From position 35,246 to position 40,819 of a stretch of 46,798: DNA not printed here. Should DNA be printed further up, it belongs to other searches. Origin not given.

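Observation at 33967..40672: Surface cohesin-like/FN3 anchor protein followed by a 1758-aa orphan protein with a lone HExxH motif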

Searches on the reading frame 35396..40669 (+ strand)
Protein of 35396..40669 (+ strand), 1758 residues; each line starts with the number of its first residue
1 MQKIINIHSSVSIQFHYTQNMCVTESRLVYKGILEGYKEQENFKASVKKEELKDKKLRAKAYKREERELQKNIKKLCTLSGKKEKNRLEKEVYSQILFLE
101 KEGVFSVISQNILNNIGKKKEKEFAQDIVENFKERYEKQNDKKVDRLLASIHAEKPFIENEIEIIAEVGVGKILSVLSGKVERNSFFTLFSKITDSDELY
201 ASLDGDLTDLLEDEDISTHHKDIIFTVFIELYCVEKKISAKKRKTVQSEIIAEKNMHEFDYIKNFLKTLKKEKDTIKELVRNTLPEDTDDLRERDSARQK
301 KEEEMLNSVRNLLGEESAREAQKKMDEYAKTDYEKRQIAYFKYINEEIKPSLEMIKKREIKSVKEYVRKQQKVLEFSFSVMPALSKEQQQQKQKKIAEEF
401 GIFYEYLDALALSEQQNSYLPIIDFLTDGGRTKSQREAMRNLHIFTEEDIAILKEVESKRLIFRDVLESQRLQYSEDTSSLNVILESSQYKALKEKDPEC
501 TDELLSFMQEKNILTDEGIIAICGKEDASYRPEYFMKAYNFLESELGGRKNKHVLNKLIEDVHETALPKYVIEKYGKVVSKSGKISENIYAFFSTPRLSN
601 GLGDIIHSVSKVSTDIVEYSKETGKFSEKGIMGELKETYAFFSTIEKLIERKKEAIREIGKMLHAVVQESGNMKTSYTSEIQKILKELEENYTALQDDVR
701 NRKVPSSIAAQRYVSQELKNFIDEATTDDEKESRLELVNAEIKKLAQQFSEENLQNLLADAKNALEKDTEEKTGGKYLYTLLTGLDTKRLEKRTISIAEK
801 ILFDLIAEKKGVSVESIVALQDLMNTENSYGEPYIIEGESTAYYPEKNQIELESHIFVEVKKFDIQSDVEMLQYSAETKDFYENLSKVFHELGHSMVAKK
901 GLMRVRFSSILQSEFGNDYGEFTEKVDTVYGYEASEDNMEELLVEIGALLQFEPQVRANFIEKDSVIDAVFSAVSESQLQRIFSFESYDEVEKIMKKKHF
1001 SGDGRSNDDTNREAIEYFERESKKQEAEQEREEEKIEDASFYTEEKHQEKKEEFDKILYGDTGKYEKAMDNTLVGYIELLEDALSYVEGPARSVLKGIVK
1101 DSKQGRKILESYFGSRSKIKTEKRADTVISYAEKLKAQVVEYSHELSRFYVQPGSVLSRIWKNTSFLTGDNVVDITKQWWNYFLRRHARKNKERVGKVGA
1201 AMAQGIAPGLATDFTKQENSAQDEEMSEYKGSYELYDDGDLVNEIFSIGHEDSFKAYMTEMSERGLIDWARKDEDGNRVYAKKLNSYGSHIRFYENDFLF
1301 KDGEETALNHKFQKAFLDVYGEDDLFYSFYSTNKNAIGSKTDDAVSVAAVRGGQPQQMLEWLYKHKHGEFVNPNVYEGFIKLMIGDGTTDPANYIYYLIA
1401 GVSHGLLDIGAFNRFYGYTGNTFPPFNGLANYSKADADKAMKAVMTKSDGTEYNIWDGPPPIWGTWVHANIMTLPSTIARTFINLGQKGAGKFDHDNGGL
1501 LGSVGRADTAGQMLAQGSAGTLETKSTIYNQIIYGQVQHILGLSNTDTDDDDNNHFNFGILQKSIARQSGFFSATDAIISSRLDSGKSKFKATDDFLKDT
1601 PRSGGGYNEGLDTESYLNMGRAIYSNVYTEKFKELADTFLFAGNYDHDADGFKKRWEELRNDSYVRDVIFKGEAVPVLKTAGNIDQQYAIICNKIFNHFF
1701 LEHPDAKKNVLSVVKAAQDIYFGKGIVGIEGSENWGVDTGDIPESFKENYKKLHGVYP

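Call 3: search_protein_families(library=pfam, proteins=[window:35396-40669:+], max_evalue=1)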
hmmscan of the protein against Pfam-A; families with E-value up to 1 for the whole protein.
window:35396-40669:+ (1758 aa): 4 families
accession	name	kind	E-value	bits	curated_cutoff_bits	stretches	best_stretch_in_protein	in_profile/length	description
PF14247.12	DUF4344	-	0.0036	17.6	29.6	1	838-902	47-111/220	Putative metallopeptidase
PF13470.12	PIN_3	-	0.043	15.1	27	1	965-1038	20-91/115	PIN domain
PF24278.2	HVO_0513_N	-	0.22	11.5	29.8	0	434-516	13-88/134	HVO_0513, N-terminal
PF02163.28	Peptidase_M50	-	0.22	11.2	27.2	1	888-911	11-34/221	Peptidase family M50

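Call 4: search_protein_families(library=ncbifam, proteins=[window:35396-40669:+], max_evalue=1)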
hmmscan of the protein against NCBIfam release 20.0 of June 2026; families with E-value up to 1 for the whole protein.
window:35396-40669:+ (1758 aa): 0 families

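Call 5: search_solved_structures(query=window:35396-40669:+, max_evalue=1)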
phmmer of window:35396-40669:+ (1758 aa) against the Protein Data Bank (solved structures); distinct sequences matched with E-value up to 1: 3.
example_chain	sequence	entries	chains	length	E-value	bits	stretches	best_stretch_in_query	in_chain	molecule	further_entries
7tbj_T1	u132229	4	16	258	0.13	13.2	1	386-519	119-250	NUP107 CTD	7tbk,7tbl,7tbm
3i4r_A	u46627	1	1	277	0.14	13.1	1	386-519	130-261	Nuclear pore complex protein Nup107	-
3cqc_A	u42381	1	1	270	0.14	13.1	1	386-519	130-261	Nuclear pore complex protein Nup107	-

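Call 9: find_homologous_proteins(query=window:35396-40669:+, max_evalue=0.001)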
Query window:35396-40669:+ (1758 aa): 4 proteins with E <= 0.001 among 8000 candidates.
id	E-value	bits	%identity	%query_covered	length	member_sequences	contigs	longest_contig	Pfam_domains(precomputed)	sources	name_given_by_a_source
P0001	0.0e+0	3901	100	100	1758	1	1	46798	-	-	-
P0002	0.0e+0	2252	60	99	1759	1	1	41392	-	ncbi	-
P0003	0.0e+0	2002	54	100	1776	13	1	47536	-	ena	-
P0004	6.5e-20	89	24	22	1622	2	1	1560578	-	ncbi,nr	ncbi:hypothetical protein IPN35_06665 [Candidatus Peregrinibacteria bacterium]|nr:MAG: hypothetical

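Call 11: find_encoding_contigs(protein=P0002, flank=8000, max_places=3)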
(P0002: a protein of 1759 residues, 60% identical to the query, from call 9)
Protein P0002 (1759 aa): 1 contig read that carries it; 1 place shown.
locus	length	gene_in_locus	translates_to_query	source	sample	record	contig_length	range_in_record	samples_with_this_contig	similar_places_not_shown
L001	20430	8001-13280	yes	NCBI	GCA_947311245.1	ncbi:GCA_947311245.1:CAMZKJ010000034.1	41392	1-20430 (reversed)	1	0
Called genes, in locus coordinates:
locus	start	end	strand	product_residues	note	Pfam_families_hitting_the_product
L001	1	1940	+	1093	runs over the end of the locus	-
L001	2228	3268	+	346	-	PF05496:RuvB_N, PF00004:AAA, PF07728:AAA_5 (weak), PF17864:AAA_lid_4, PF05491:WHD_RuvB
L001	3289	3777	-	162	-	PF10263:SprT-like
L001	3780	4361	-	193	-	-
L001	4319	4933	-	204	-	PF03703:bPH_2 (weak)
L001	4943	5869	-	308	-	PF00520:Ion_trans (weak)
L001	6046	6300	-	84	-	PF00312:Ribosomal_S15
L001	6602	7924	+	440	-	PF00963:Cohesin (weak)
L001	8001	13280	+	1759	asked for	-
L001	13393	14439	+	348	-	PF00154:RecA_N, PF06745:ATPase (weak), PF08423:Rad51, PF13481:AAA_25 (faint), PF27531:MT3502_N (weak), PF01637:ATPase_2 (weak), PF21096:RecA_C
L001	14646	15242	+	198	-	PF01386:Ribosomal_L25p, PF14693:Ribosomal_TL5_C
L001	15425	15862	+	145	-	PF01250:Ribosomal_S6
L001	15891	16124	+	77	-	PF01084:Ribosomal_S18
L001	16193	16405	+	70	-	PF01197:Ribosomal_L31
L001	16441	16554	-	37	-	-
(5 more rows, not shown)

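Call 12: find_encoding_contigs(protein=P0003, flank=8000, max_places=3)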
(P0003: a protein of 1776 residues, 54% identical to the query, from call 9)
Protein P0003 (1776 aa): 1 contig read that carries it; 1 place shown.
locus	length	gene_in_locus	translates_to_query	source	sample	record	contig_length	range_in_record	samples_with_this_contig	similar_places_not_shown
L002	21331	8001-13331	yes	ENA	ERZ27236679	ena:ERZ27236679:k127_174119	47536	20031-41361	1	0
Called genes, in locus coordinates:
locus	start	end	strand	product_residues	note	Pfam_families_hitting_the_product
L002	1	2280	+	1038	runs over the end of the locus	-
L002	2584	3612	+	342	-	PF05496:RuvB_N, PF00004:AAA, PF07728:AAA_5 (weak), PF17864:AAA_lid_4, PF05491:WHD_RuvB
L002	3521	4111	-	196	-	PF10263:SprT-like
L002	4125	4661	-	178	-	-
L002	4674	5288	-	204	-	PF03703:bPH_2 (weak)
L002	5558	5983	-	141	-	-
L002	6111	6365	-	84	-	PF00312:Ribosomal_S15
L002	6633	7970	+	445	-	-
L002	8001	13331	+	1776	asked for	-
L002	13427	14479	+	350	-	PF00154:RecA_N, PF06745:ATPase, PF08423:Rad51, PF13481:AAA_25 (faint), PF27531:MT3502_N (weak), PF01637:ATPase_2 (weak), PF21096:RecA_C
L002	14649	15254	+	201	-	PF01386:Ribosomal_L25p, PF14693:Ribosomal_TL5_C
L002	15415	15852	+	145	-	PF01250:Ribosomal_S6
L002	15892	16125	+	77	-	PF01084:Ribosomal_S18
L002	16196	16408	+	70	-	PF01197:Ribosomal_L31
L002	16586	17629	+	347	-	PF00793:DAHP_synth_1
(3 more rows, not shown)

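Call 13: find_encoding_contigs(protein=P0004, flank=8000, max_places=3)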
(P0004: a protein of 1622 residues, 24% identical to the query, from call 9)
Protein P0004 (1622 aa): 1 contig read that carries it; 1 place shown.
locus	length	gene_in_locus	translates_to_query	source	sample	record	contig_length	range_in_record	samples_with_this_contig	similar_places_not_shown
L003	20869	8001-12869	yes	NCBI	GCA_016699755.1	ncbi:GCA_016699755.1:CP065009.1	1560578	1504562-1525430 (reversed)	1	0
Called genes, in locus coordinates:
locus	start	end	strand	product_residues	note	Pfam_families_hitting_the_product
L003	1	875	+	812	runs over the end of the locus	PF01551:Peptidase_M23, PF00395:SLH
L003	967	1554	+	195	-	PF00694:Aconitase_C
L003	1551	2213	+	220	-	PF02527:GidB, PF13847:Methyltransf_31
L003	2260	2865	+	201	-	PF01728:FtsJ, PF13489:Methyltransf_23, PF13847:Methyltransf_31 (faint)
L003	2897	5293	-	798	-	PF03130:HEAT_PBS (faint), PF13646:HEAT_2 (weak), PF13513:HEAT_EZ (faint), PF13646:HEAT_2, PF00514:Arm (faint), PF02985:HEAT (faint), PF13646:HEAT_2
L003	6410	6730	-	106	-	-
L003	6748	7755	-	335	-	PF00044:Gp_dh_N, PF02800:Gp_dh_C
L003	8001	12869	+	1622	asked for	-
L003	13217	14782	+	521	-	PF12072:RNase_Y_N, PF00013:KH_1 (weak), PF01966:HD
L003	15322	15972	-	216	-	PF12762:DDE_Tnp_IS1595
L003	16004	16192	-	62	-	-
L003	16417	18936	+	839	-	PF00521:DNA_topoisoIV, PF03989:DNA_gyraseA_C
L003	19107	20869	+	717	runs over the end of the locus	PF17764:PriA_3primeBD, PF00270:DEAD, PF04851:ResIII (weak), PF00271:Helicase_C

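Call 63: search_protein_families(library=padloc, proteins=[window:35396-40669:+], max_evalue=0.1)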
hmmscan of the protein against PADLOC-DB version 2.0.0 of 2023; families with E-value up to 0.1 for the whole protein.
window:35396-40669:+ (1758 aa): 0 families

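Call 64: search_protein_families(library=phrogs, proteins=[window:35396-40669:+], max_evalue=0.1)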
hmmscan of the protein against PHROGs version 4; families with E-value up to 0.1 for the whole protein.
window:35396-40669:+ (1758 aa): 0 families
